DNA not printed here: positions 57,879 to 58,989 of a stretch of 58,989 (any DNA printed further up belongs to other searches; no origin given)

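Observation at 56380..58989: Low-GC three-gene island (excisionase-type HTH fusion, unknown protein, GHKL ATPase): candidate mobile or defence module cut by the window edge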

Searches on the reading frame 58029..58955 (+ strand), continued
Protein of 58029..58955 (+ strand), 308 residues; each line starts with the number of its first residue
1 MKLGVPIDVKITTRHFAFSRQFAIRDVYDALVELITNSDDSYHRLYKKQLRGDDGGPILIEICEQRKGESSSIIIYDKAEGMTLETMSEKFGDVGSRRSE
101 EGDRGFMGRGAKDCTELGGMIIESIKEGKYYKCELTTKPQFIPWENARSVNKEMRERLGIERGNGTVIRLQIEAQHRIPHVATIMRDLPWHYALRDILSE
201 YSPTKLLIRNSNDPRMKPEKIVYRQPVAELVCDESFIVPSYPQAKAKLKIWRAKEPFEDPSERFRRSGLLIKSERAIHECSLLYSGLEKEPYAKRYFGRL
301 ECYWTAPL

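Call 102: search_solved_structures(query=A7, max_evalue=10)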
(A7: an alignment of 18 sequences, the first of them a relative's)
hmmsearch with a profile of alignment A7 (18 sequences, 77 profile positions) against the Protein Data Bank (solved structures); distinct sequences matched with E-value up to 10: 43.
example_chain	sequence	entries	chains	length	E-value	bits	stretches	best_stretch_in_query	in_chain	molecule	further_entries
5tuk_A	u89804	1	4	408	0.37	14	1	11-42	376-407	Tetracycline destructase Tet(51)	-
6wf0_B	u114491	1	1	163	0.58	13.4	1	32-63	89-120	Hemagglutinin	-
1htm_B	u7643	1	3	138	0.62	13.3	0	32-63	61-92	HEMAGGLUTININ HA2 CHAIN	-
8tjb_B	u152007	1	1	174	0.63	13.3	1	32-63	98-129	Hemagglutinin HA2 chain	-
8g2k_B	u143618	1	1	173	0.68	13.1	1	32-63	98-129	Hemagglutinin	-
6bkp_B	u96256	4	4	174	0.68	13.1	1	32-63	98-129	Hemagglutinin | Hemagglutinin HA2 chain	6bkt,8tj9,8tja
6aop_B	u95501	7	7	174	0.69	13.1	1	32-63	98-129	Hemagglutinin HA2 chain | Hemagglutinin HA2chain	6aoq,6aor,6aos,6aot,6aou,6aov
6bkn_B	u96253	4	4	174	0.69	13.1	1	32-63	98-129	Hemagglutinin | Hemagglutinin HA2 chain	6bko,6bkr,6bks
7u8l_B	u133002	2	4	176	0.7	13.1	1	32-63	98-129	Hemagglutinin HA2 subunit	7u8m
4o5i_B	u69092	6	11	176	0.7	13.1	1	32-63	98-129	Hemagglutinin HA2 chain | Hemagglutinin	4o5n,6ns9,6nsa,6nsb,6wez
6nsc_B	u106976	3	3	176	0.7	13.1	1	32-63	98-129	Hemagglutinin HA2 chain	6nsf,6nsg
8tj7_B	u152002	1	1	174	0.73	13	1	32-63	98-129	Hemagglutinin HA2 chain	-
7u8j_B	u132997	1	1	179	0.73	13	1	32-63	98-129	Hemagglutinin HA2 subunit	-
9b7i_a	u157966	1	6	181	0.75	13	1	32-63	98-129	Hemagglutinin HA2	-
8tj6_B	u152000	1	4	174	0.77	13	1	32-63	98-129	Hemagglutinin HA2 chain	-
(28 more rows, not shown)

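Call 107: fold_search(model_id=the predicted structure, library=viral)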
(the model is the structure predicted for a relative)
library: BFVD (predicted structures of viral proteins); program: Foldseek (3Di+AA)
matches with E <= 10: 1349; with E <= 0.001: 307
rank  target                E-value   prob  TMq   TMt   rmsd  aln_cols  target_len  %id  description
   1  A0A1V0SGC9            2.5e-33  1.00  0.47  0.50  25.6       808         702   18  Uncharacterized protein [Hokovirus HKV1]
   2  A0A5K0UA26            7.4e-29  1.00  0.43  0.43  27.8       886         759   15  Uncharacterized protein [Yasminevirus sp. GU-2018]
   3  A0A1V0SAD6            1.0e-11  1.00  0.32  0.35  15.5       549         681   13  Heat shock protein 83 kDa [Catovirus CTV1]
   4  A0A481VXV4            3.4e-10  1.00  0.29  0.43  10.8       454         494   13  (no name in the UniProt tables at hand)
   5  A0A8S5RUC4            5.5e-10  1.00  0.29  0.36  10.6       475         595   12  (no name in the UniProt tables at hand)
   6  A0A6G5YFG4            5.8e-10  1.00  0.10  0.26  24.8       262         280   16  (no name in the UniProt tables at hand)
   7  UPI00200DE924         8.1e-10  1.00  0.29  0.33  13.3       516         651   12  (no name look-up for this kind of identifier)
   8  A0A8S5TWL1            8.5e-10  1.00  0.11  0.10  24.5       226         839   17  Tail protein [Siphoviridae sp. ctcx61]
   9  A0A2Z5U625            9.0e-10  1.00  0.11  0.25  14.4       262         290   14  Ig-like domain-containing protein [Rhinolophus gammaherpesvirus 1]
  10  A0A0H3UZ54            1.1e-09  1.00  0.27  0.16  14.2       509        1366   11  (no name in the UniProt tables at hand)
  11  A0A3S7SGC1            1.6e-09  1.00  0.27  0.25   9.2       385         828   15  (no name in the UniProt tables at hand)
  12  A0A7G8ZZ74            1.9e-09  1.00  0.10  0.24  18.8       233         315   12  Ig-like domain containing YjdB-like protein [Enterococcus phage iF6]
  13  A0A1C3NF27            2.7e-09  1.00  0.29  0.32  12.1       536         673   11  (no name in the UniProt tables at hand)
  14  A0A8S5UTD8            3.5e-09  1.00  0.20  0.20  15.9       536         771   12  DNA topoisomerase (ATP-hydrolyzing) [Myoviridae sp. ctYA416]
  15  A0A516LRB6            3.7e-09  1.00  0.31  0.30   7.0       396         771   13  (no name in the UniProt tables at hand)
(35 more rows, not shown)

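Call 119: find_encoding_contigs(protein=P0024, flank=5000, max_places=2)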
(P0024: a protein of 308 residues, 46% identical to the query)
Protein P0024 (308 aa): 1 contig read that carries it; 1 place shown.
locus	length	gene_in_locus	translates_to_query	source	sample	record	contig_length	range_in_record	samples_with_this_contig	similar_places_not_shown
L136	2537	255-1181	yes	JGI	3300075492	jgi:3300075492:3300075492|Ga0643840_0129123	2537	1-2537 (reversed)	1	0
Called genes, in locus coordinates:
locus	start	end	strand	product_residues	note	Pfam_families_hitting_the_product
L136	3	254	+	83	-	?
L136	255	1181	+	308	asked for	-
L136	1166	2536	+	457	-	?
